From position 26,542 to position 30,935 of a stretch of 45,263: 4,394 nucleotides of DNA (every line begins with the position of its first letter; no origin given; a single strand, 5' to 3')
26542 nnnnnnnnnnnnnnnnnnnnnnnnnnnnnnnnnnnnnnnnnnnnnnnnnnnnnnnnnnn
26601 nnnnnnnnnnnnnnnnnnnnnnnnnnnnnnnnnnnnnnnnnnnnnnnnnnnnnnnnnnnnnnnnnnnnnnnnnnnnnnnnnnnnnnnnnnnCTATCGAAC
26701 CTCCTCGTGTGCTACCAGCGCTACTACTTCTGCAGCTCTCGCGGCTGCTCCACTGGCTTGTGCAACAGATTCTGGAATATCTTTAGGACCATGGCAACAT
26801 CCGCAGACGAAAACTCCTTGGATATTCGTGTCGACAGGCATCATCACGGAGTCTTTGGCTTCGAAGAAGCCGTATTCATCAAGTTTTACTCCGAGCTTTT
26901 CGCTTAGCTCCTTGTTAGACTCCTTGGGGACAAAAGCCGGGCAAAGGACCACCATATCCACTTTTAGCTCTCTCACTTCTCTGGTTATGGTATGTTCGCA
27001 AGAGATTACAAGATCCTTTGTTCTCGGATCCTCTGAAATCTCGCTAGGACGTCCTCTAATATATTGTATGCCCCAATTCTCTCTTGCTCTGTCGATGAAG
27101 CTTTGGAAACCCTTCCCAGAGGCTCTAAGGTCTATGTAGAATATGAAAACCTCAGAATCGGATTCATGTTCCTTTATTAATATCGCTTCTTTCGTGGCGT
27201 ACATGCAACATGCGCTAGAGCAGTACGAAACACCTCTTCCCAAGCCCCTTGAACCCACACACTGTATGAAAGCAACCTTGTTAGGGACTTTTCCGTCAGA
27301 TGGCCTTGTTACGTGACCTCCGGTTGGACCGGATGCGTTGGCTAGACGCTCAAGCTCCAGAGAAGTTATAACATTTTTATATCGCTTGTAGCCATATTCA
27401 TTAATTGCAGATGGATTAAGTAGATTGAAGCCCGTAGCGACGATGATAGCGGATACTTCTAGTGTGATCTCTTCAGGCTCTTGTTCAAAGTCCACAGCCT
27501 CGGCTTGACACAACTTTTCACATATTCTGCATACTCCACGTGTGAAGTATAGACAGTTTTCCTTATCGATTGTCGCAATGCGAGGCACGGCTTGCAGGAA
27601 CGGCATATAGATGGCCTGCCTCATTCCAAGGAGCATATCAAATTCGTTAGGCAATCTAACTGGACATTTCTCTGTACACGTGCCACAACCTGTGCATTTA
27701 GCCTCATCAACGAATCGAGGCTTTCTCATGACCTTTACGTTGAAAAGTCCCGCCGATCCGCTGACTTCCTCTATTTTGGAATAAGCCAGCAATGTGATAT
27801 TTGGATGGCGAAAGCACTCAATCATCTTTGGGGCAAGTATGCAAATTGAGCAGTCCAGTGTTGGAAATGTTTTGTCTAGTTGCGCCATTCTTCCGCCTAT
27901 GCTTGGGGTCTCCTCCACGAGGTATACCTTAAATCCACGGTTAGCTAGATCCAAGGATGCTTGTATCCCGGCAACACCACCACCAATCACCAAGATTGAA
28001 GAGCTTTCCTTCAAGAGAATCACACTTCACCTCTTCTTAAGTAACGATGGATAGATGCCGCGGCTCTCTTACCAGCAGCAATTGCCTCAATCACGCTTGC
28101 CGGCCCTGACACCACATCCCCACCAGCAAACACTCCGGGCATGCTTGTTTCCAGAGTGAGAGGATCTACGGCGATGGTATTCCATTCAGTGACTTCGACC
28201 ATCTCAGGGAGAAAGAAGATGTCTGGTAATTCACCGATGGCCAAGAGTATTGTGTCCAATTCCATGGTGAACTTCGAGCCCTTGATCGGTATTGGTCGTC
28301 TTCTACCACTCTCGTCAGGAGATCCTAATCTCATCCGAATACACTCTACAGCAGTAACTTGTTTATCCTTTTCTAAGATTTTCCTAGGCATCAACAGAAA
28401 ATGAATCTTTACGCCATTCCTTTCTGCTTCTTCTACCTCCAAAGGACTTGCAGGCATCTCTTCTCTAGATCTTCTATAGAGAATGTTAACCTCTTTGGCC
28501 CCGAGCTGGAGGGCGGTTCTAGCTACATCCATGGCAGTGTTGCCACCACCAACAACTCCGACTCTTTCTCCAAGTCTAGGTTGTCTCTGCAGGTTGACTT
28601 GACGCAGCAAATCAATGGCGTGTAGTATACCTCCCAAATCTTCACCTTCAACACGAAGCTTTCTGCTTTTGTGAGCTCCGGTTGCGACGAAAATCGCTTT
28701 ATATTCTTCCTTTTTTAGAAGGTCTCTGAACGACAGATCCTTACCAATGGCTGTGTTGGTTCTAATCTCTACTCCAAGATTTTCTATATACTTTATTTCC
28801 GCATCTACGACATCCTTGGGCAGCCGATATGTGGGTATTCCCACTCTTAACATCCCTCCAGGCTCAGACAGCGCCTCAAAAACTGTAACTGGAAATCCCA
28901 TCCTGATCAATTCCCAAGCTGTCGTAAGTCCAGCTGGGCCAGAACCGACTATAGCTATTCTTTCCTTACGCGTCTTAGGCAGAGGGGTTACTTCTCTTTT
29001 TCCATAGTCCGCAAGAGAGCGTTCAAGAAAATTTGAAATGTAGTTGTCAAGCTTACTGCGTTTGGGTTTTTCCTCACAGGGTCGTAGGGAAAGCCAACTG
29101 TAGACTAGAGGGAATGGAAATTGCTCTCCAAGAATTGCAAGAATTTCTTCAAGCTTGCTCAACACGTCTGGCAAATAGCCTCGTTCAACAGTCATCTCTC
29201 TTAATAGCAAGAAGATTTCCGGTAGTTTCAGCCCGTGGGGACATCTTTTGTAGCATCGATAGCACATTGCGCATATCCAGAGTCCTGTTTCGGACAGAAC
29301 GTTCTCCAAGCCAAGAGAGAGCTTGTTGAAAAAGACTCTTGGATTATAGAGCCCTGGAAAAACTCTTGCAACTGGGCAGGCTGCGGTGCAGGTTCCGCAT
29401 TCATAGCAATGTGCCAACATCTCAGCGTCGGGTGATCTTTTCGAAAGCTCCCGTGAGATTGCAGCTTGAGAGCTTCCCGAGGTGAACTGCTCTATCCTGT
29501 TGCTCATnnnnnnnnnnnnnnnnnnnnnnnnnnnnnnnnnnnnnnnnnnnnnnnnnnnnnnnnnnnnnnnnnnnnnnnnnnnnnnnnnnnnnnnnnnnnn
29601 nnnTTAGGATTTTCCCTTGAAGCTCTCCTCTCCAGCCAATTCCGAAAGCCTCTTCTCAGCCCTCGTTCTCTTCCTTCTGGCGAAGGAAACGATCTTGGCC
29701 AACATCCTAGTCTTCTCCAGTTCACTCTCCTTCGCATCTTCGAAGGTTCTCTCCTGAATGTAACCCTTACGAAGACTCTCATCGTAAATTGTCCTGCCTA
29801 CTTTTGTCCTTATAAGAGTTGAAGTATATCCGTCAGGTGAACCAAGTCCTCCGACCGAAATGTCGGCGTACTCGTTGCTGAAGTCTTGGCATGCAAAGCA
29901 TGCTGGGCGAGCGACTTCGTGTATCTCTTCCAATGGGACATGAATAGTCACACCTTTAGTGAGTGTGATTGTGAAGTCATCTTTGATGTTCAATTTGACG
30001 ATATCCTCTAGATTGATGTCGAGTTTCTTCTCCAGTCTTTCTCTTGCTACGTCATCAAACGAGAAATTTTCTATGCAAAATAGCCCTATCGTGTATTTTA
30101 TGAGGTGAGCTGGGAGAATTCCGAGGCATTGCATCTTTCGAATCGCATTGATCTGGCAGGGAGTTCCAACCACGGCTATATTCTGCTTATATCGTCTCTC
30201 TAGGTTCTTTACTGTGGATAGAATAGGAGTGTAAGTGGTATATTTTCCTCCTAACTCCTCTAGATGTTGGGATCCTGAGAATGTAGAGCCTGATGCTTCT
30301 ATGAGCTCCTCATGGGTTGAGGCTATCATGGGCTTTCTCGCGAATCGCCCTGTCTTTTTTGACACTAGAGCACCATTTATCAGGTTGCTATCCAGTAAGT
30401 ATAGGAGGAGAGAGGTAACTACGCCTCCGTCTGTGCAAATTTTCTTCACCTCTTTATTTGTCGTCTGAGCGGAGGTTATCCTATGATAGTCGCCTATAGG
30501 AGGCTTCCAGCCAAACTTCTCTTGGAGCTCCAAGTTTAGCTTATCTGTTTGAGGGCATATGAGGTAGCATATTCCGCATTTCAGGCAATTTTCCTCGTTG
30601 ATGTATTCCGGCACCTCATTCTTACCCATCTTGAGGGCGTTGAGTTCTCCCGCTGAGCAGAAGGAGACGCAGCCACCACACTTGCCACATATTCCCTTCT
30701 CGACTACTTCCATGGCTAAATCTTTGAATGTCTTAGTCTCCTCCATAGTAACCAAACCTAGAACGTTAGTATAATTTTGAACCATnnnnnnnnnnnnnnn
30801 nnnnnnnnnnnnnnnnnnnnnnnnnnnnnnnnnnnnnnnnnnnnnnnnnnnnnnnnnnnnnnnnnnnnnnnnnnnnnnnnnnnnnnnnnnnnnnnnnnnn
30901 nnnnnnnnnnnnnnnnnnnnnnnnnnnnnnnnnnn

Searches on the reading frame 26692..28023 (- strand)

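Call 23: search_protein_families(library=pfam, proteins=[window:26692-28023:-], max_evalue=0.00001)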
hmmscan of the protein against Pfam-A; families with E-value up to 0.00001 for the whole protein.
window:26692-28023:- (443 aa): 4 families
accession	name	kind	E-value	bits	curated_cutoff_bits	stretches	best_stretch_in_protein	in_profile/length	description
PF07992.20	Pyr_redox_2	-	6.3e-16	59.1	26.1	1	9-424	2-288/291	Pyridine nucleotide-disulphide oxidoreductase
PF12831.13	FAD_oxidored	-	5.9e-08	32.9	27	1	10-47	2-39/416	FAD dependent oxidoreductase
PF13450.12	NAD_binding_8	-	5.3e-06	27.1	21.9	0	12-49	1-38/68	NAD(P)-binding Rossmann-like domain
PF00037.32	Fer4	-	6.9e-06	26.1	21.1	1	105-122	3-20/24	4Fe-4S binding domain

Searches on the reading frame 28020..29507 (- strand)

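Call 23: search_protein_families(library=pfam, proteins=[window:28020-29507:-], max_evalue=0.00001)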
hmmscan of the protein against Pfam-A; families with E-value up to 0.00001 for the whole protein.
window:28020-29507:- (495 aa): 8 families
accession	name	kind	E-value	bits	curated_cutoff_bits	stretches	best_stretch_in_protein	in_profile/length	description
PF07992.20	Pyr_redox_2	-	2.8e-40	139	26.1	1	183-479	2-291/291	Pyridine nucleotide-disulphide oxidoreductase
PF13738.12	Pyr_redox_3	-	3e-13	50.1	30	1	266-463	120-305/305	Pyridine nucleotide-disulphide oxidoreductase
PF00070.33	Pyr_redox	-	9.8e-11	42.5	22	0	315-388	1-78/82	Pyridine nucleotide-disulphide oxidoreductase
PF13183.11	Fer4_8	-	1.9e-10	41.5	27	1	31-93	2-68/68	4Fe-4S dicluster domain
PF13450.12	NAD_binding_8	-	9.7e-09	35.8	21.9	1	186-221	1-36/68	NAD(P)-binding Rossmann-like domain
PF01266.30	DAO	-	2.2e-08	34.4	27.9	0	183-217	1-35/353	FAD dependent oxidoreductase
PF01593.30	Amino_oxidase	-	3.5e-07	30.3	19.8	0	192-218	2-28/443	Flavin containing amine oxidoreductase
PF13187.11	Fer4_9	-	3.9e-07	30.4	27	1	33-92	1-50/52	4Fe-4S dicluster domain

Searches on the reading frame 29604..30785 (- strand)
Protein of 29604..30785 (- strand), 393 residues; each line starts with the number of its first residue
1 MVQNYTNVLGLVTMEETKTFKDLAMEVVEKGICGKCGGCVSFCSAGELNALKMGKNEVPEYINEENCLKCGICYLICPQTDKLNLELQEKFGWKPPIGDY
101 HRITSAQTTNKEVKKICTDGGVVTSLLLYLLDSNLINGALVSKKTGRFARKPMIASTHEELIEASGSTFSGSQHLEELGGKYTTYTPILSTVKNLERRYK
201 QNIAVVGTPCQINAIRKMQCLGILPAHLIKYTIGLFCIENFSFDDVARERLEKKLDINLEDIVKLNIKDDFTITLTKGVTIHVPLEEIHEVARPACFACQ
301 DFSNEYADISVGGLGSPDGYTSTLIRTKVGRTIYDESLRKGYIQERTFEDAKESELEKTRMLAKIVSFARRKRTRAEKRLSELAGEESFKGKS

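Call 23: search_protein_families(library=pfam, proteins=[window:29604-30785:-], max_evalue=0.00001)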
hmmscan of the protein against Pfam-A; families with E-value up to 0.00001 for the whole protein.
window:29604-30785:- (393 aa): 3 families
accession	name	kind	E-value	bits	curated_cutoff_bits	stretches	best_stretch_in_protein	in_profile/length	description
PF04432.18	FrhB_FdhB_C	-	3.3e-39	134.6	23.3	1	201-350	2-149/150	Coenzyme F420 hydrogenase/dehydrogenase, beta subunit C terminus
PF04422.18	FrhB_FdhB_N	-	9.1e-16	58.2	22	1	104-176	2-75/78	Coenzyme F420 hydrogenase/dehydrogenase, beta subunit N-term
PF14697.11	Fer4_21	-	1.2e-06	29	35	1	28-83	3-57/59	4Fe-4S dicluster domain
